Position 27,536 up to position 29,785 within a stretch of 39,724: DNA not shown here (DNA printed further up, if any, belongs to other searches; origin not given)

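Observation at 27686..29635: Mosaic tail fibre: T7-like N-terminal anchor fused to a distal region ending in an auto-cleaving intramolecular chaperone domain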

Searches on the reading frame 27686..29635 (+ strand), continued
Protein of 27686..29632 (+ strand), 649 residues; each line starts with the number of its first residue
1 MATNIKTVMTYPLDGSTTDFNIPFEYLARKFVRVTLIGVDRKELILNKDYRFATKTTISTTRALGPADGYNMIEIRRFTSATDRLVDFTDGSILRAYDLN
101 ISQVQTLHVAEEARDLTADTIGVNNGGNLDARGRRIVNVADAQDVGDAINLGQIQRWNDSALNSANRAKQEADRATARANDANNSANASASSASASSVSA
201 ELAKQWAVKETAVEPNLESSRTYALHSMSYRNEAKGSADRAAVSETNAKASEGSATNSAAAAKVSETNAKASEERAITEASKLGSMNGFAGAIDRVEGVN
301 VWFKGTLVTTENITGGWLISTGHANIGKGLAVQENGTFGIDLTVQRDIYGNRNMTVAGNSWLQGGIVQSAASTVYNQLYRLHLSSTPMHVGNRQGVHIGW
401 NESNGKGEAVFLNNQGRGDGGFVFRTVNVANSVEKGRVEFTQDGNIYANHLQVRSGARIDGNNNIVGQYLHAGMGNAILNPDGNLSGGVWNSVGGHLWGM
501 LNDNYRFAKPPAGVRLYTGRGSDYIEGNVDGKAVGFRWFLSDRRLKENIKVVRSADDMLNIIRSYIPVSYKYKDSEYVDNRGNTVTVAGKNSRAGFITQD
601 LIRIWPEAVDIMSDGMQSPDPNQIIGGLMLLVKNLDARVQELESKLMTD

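Call 23: find_homologous_proteins(query=window:27686-29632:+, max_evalue=1e-10)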
Query window:27686-29632:+ (649 aa): 1661 proteins with E <= 1e-10 among 8000 candidates; the best 120 are listed.
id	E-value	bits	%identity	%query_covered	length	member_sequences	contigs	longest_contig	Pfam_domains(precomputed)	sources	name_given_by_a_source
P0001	0.0e+0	1322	93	100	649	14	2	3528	PF13884.12,PF03906.21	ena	-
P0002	0.0e+0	1292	91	100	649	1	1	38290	PF13884.12,PF03906.21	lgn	-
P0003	0.0e+0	1267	90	100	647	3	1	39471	PF13884.12,PF03906.21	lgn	-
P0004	0.0e+0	1257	88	100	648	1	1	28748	PF13884.12,PF03906.21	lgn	-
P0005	0.0e+0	1176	83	100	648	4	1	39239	PF13884.12,PF03906.21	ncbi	-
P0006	0.0e+0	1171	83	100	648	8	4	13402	PF13884.12,PF03906.21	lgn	-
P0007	0.0e+0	1169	84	100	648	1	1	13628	PF13884.12,PF03906.21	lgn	-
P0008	0.0e+0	1159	82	100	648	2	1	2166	PF13884.12,PF03906.21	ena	-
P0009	0.0e+0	1158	82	100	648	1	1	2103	PF13884.12,PF03906.21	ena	-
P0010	0.0e+0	1157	83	100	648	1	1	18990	PF13884.12,PF03906.21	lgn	-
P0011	0.0e+0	1156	83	100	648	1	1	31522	PF13884.12,PF03906.21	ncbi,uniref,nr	ncbi:tail fibers protein [Enterobacter phage E-3]|uniref:Tail fibers protein n=1 Tax=Enterobacter ph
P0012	0.0e+0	1155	82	100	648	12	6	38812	PF13884.12,PF03906.21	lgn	-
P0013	0.0e+0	1151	81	100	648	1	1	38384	PF13884.12,PF03906.21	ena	-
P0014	0.0e+0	1145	82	100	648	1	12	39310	PF13884.12,PF03906.21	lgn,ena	-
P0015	0.0e+0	1118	80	100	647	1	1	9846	PF13884.12,PF03906.21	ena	-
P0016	0.0e+0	1118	82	100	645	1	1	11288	PF13884.12,PF03906.21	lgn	-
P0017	0.0e+0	1117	80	100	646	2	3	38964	PF13884.12,PF03906.21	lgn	-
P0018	0.0e+0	1116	81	100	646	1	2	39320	PF13884.12,PF05662.20,PF03906.21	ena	-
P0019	0.0e+0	1113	80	100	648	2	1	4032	PF13884.12,PF03906.21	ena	-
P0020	0.0e+0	1111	81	99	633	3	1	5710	PF13884.12,PF03906.21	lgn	-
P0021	0.0e+0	1111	80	100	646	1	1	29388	PF13884.12,PF03906.21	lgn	-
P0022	0.0e+0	1103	80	100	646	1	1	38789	PF13884.12,PF05662.20,PF03906.21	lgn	-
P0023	0.0e+0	1090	80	100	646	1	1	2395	PF13884.12,PF03906.21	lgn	-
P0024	0.0e+0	1088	79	99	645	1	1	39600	PF13884.12,PF03906.21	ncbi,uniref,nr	ncbi:tail fiber protein [Yersinia phage phiYeO3-12]|uniref:Tail fiber protein n=1 Tax=Yersinia phage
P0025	0.0e+0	1079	78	100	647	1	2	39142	PF13884.12,PF03906.21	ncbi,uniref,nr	ncbi:tail fibers protein [Enterobacter phage E-4]|uniref:Tail fibers protein n=1 Tax=Enterobacter ph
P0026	0.0e+0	1075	78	99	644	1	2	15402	PF13884.12,PF03906.21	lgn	-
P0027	0.0e+0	1064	78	100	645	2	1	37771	PF13884.12,PF03906.21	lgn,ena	-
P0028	0.0e+0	1062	76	100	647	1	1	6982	PF13884.12,PF03906.21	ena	-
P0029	0.0e+0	1058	77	100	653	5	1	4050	PF13884.12,PF03906.21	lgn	-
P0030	0.0e+0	1058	76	100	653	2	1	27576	PF13884.12,PF03906.21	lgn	-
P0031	0.0e+0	1055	76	100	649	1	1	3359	PF13884.12,PF03906.21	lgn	-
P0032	1.3e-294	997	73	100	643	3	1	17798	PF13884.12,PF03906.21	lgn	-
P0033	5.8e-283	959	69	99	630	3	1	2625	PF13884.12,PF03906.21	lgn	-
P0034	9.5e-281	951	70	100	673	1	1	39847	PF13884.12,PF03906.21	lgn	-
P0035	4.0e-261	886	76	85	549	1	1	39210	PF13884.12,PF03906.21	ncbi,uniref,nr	ncbi:tail fiber protein [Yersinia phage phiYe-F10]|uniref:Tail fiber protein n=1 Tax=Yersinia phage 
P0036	2.2e-260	884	65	99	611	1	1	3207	PF13884.12,PF05662.20,PF03906.21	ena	-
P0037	3.5e-254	864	64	99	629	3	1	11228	PF13884.12,PF03906.21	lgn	-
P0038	2.8e-249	847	64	99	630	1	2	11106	PF13884.12,PF03906.21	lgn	-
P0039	8.0e-248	843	66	100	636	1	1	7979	PF13884.12,PF03906.21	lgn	-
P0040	5.6e-243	827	61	99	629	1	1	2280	PF13884.12,PF03906.21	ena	-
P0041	1.8e-232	792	61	99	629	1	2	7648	PF13884.12,PF03906.21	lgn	-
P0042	8.7e-231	786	59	99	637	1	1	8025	PF13884.12,PF03906.21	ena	-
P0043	1.6e-229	782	59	99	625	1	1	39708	PF13884.12,PF03906.21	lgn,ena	-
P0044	6.4e-228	777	60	100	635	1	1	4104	PF13884.12,PF03906.21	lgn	-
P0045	3.1e-227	775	59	99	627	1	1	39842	PF13884.12,PF03906.21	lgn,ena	-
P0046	1.1e-226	773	60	100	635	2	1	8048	PF13884.12,PF03906.21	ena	-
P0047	1.7e-226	772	59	99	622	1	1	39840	PF13884.12,PF03906.21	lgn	-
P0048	2.1e-226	772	59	99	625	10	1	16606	PF13884.12,PF03906.21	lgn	-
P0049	2.8e-226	771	59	100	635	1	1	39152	PF13884.12,PF05662.20,PF03906.21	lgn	-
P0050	5.8e-226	770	59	99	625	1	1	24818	PF13884.12,PF03906.21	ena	-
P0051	1.9e-225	769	60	99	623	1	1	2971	PF13884.12,PF03906.21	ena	-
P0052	3.7e-225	768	59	99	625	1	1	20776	PF13884.12,PF03906.21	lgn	-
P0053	1.1e-224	766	58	99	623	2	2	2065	PF13884.12,PF03906.21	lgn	-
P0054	1.6e-224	766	59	99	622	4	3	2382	PF13884.12,PF03906.21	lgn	-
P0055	5.0e-224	764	59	99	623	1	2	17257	PF13884.12,PF03906.21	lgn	-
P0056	1.2e-223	763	59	99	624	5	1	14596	PF13884.12,PF03906.21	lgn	-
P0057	1.3e-223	763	58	99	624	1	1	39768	PF13884.12,PF03906.21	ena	-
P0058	4.6e-223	761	58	99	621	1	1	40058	PF13884.12,PF03906.21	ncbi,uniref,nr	ncbi:tail fiber protein [Shigella phage VB_Ship_A7]|uniref:Tail fiber protein n=1 Tax=Shigella phage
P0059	6.0e-223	760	58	99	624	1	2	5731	PF13884.12,PF05662.20,PF03906.21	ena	-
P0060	7.4e-223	760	58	99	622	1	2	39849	PF13884.12,PF03906.21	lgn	-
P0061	2.8e-221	755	59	99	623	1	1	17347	PF13884.12,PF03906.21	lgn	-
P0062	3.0e-221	755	58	99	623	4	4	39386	PF13884.12,PF03906.21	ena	-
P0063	1.4e-220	753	59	99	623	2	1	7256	PF13884.12,PF03906.21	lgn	-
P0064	1.5e-220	752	58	99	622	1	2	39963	PF13884.12,PF03906.21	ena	-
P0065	1.8e-220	752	58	99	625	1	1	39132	PF13884.12,PF03906.21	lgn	-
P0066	1.9e-220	752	58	99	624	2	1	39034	PF13884.12,PF03906.21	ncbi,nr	ncbi:non-contractile tail fiber protein [Shigella phage ESh1]|nr:non-contractile tail fiber protein 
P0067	2.0e-220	752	58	99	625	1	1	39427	PF13884.12,PF03906.21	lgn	-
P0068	2.0e-220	752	58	99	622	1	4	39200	PF13884.12,PF03906.21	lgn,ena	-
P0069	2.7e-220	752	58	99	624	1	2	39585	PF13884.12,PF03906.21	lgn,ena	-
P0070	4.1e-220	751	59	99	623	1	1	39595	PF13884.12,PF03906.21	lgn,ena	-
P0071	8.6e-220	750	59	99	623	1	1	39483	PF13884.12,PF03906.21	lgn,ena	-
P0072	1.5e-219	749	58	99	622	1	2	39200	PF13884.12,PF03906.21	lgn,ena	-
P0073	2.3e-219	749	57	99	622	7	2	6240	PF13884.12,PF03906.21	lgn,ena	-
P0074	4.5e-219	748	58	99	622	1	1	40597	PF13884.12,PF03906.21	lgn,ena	-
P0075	6.2e-219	747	58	99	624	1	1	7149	PF13884.12,PF03906.21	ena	-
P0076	8.5e-219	747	58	99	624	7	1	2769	PF13884.12,PF03906.21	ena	-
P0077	9.3e-219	747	58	99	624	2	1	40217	PF13884.12,PF03906.21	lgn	-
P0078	1.3e-218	746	58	99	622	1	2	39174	PF13884.12,PF03906.21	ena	-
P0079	2.3e-218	745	58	99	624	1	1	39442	PF13884.12,PF03906.21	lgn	-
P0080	8.3e-217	740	58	99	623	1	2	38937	PF13884.12,PF03906.21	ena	-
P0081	1.1e-216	740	57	99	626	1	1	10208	PF13884.12,PF03906.21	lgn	-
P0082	8.6e-216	737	58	99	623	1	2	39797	PF13884.12,PF03906.21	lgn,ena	-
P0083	3.2e-214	732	58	99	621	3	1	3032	PF13884.12,PF03906.21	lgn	-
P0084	3.4e-214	731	58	99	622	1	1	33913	PF13884.12,PF03906.21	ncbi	-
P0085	3.7e-214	731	58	99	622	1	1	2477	PF13884.12,PF03906.21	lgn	-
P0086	4.3e-214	731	59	99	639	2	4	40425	PF13884.12,PF03906.21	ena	-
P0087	3.6e-213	728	57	99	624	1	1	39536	PF13884.12,PF03906.21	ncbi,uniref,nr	ncbi:tail fiber protein [Escherichia phage NC-A]|uniref:Tail fibers protein n=1 Tax=Escherichia phag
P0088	8.6e-212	724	56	99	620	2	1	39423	PF13884.12,PF03906.21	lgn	-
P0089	5.0e-209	714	57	99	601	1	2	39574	PF13884.12,PF03906.21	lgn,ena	-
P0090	1.6e-204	699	56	99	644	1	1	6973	PF13884.12,PF03906.21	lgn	-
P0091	1.3e-196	673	55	99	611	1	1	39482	PF13884.12,PF03906.21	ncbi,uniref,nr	ncbi:tail fiber protein [Escherichia phage HZ2R8]|uniref:Tail fiber protein n=1 Tax=Escherichia phag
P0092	5.0e-186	638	53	100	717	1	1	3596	PF13884.12,PF03906.21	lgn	-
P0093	1.3e-166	574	77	28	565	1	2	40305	PF13884.12,PF03906.21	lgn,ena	-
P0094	9.7e-159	548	49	99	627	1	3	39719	PF13884.12,PF03906.21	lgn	-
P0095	3.7e-151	523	86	46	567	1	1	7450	PF03906.21,PF20744.4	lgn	-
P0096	1.9e-148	514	48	100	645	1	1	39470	PF13884.12,PF03906.21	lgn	-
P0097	3.7e-148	513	84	46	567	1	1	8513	PF03906.21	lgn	-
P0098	4.2e-148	513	83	46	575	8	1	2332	PF05662.20,PF03906.21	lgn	-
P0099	5.4e-133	463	73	48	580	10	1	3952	PF03906.21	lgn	-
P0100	1.2e-130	456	73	47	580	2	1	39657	PF03906.21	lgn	-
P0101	2.1e-130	455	78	46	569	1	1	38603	PF03906.21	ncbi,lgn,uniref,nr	ncbi:putative tail fiber protein [Klebsiella phage vB_KpnP_Emp27]|uniref:Putative tail fiber protein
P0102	1.3e-129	452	78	46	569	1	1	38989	PF03906.21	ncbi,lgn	ncbi:tail fiber protein [Klebsiella phage PoeticCupcake]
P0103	6.0e-129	450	72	47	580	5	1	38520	PF03906.21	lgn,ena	-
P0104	1.3e-128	449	44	99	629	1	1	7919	PF13884.12,PF03906.21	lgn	-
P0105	3.5e-128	447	77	46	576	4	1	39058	PF05662.20,PF03906.21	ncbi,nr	ncbi:tail fiber protein [Klebsiella phage VSG32]|nr:tail fiber protein [Klebsiella phage VSG32]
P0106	7.5e-126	440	74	46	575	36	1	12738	PF03906.21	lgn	-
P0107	7.5e-126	440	74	46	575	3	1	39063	PF03906.21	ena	-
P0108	6.4e-124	433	75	46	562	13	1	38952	PF03906.21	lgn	-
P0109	9.4e-123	429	72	46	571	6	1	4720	PF05662.20,PF03906.21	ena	-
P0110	2.5e-122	428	72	47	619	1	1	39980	PF03906.21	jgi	jgi:hypothetical protein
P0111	3.6e-122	428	69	48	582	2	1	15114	PF03906.21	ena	-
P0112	5.4e-122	427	74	46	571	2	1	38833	PF03906.21,PF20744.4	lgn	-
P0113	4.2e-121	424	73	46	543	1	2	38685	PF03906.21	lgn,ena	-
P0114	9.4e-120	420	69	48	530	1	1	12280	PF05662.20,PF03906.21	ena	-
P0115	4.2e-114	401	70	46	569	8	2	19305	PF03906.21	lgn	-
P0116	1.5e-113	399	38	100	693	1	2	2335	PF13884.12,PF03906.21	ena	-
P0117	2.7e-112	395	69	47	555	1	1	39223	PF03906.21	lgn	-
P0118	1.3e-111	393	69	47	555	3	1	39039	PF03906.21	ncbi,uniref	ncbi:phage tail fiber protein [Brucella melitensis]|uniref:phage tail fiber domain-containing protei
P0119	1.4e-110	389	39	100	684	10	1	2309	PF13884.12,PF03906.21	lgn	-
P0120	1.9e-109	386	65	51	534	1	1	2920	PF03906.21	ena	-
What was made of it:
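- Proteins of 88-93% identity over the full length occur on independent contigs of 28-39 kb (P0002-P0004, call 23).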

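Call 44: search_protein_families(library=ncbifam, proteins=[window:27686-29632:+], max_evalue=0.01)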
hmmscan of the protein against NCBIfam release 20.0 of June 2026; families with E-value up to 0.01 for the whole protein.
window:27686-29632:+ (649 aa): 0 families
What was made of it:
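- Tried and rejected: (3) NCBIfam has no model for this protein (call 44).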

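Call 45: search_protein_families(library=pfam, proteins=[L001:2501-4435:+], max_evalue=0.01)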
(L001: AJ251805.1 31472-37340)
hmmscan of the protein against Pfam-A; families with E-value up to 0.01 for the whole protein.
L001:2501-4435:+ (645 aa): 3 families
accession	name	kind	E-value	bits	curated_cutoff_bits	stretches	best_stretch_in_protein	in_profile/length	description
PF03906.20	Phage_T7_tail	-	1.6e-58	197.3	25.2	1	1-155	1-149/157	Phage T7 tail fibre protein, N-terminal domain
PF13884.11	Peptidase_S74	-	2.4e-12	47.4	22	1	539-607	1-57/58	Chaperone of endosialidase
PF05662.19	YadA_stalk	-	0.00051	20.8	28.4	1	135-174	1-40/43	Coiled stalk of trimeric autotransporter adhesin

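Call 52: list_cluster_members(proteins=[window:27686-29632:+])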
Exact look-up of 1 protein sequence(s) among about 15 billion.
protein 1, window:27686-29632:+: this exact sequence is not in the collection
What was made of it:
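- The origin of the window is unknown, and the exact protein is in no collection (call 52).
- Tried and rejected: (6) Exact-sequence look-up found nothing (call 52), so neither host nor phage name could be recovered.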
